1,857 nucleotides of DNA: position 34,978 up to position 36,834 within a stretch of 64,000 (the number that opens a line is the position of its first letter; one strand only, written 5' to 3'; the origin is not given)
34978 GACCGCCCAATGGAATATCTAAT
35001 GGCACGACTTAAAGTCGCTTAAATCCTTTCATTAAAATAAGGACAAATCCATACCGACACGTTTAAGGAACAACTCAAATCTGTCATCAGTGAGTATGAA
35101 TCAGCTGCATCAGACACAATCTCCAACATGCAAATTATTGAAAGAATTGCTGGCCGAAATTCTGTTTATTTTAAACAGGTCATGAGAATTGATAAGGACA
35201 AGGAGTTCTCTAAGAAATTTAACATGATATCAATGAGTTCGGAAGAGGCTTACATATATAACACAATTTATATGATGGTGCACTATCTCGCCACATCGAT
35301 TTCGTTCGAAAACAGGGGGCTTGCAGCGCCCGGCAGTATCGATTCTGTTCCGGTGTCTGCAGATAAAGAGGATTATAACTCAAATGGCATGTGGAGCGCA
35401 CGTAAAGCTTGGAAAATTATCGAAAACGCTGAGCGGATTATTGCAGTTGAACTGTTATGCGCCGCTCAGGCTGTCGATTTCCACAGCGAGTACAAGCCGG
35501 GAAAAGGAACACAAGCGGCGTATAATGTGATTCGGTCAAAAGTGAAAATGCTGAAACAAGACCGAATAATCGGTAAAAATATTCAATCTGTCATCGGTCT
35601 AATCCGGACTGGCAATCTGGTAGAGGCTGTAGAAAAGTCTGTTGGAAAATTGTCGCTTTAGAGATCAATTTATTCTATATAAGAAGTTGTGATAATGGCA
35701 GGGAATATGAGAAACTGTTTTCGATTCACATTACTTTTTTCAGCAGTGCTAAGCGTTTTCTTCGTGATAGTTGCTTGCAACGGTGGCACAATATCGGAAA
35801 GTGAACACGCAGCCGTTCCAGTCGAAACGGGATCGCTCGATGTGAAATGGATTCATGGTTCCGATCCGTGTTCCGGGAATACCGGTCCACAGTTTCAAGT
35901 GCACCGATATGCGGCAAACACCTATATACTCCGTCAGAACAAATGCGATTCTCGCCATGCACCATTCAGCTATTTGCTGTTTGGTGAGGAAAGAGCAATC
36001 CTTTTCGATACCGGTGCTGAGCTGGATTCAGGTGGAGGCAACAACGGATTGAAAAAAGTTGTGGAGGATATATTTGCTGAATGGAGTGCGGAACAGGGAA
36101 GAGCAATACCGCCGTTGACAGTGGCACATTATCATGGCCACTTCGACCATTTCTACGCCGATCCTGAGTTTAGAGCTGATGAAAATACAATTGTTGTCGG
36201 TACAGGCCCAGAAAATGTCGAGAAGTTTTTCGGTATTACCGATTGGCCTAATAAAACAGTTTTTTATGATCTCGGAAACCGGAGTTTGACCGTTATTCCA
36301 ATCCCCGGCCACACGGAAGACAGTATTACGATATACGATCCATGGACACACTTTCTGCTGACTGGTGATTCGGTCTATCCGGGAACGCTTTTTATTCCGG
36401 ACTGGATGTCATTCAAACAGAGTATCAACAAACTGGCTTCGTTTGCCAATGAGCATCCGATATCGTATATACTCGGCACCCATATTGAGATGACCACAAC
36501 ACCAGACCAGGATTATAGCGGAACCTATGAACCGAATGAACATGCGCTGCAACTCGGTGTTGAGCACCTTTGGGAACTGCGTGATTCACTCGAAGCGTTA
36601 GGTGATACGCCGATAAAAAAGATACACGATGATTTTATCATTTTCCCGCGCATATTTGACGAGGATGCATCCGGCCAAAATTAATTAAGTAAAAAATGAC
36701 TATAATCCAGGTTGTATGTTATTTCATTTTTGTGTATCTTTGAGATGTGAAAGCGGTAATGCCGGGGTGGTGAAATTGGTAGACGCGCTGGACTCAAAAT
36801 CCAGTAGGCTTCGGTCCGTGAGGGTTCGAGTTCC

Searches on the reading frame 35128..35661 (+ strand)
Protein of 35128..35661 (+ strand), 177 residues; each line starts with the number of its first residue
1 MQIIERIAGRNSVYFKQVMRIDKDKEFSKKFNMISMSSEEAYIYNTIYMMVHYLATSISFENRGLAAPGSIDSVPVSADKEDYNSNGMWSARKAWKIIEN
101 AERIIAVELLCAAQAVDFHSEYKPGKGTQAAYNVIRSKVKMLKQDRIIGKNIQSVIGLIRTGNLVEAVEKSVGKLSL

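Call 52: search_protein_families(library=ncbifam, proteins=[window:35128-35661:+], max_evalue=0.001)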
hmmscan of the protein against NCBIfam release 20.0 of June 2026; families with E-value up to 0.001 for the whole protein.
window:35128-35661:+ (177 aa): 6 families
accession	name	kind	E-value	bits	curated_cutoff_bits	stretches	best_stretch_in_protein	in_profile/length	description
NF006871.0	PRK09367.1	subfamily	1.7e-33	116.1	524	1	48-170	381-503/505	histidine ammonia-lyase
TIGR01225.1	hutH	equivalog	9.3e-32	110.1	539.15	1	47-172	377-502/506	histidine ammonia-lyase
TIGR04475.1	Phe_D_beta_mut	equivalog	1e-20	73.9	800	1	49-156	399-506/510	phenylalanine aminomutase (D-beta-phenylalanine forming)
TIGR03832.1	Tyr_2_3_mutase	equivalog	3.3e-20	72.1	501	1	50-156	398-504/507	tyrosine 2,3-aminomutase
NF053541.1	FlxA_rubin_TAL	equivalog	3.6e-14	52.1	700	1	51-159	387-496/498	flexirubin biosynthesis tyrosine ammonia-lyase FlxA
NF041222.1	BagA_FevW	exception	4e-11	42.2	1000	1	59-169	414-524/529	bagremycin/ferroverdin biosynthesis tyrosine ammonia-lyase BagA/FevW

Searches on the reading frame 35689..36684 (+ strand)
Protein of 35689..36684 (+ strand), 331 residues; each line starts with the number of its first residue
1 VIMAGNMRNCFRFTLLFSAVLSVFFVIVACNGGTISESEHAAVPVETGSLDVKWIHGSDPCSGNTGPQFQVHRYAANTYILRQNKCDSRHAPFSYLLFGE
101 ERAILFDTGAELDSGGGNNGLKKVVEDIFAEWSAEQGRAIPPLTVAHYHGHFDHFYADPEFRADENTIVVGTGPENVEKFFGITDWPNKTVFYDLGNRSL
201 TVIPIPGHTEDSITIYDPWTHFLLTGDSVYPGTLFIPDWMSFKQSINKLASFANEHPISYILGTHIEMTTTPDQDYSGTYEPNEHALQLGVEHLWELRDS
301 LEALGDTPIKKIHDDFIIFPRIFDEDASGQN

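Call 52: search_protein_families(library=ncbifam, proteins=[window:35689-36684:+], max_evalue=0.001)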
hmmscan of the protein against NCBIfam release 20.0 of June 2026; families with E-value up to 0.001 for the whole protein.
window:35689-36684:+ (331 aa): 3 families
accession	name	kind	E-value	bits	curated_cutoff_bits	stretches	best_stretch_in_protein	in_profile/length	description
TIGR03413.1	GSH_gloB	equivalog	2.3e-08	33.7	200.8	1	144-298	46-195/248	hydroxyacylglutathione hydrolase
TIGR04559.1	SoxH_rel_PQQ_2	hypoth_equivalog_domain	6.2e-05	22.5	280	0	191-232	139-181/283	quinoprotein relay system zinc metallohydrolase 2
TIGR04558.1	SoxH_rel_PQQ_1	hypoth_equivalog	0.00014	21.1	300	1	193-231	142-180/285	quinoprotein relay system zinc metallohydrolase 1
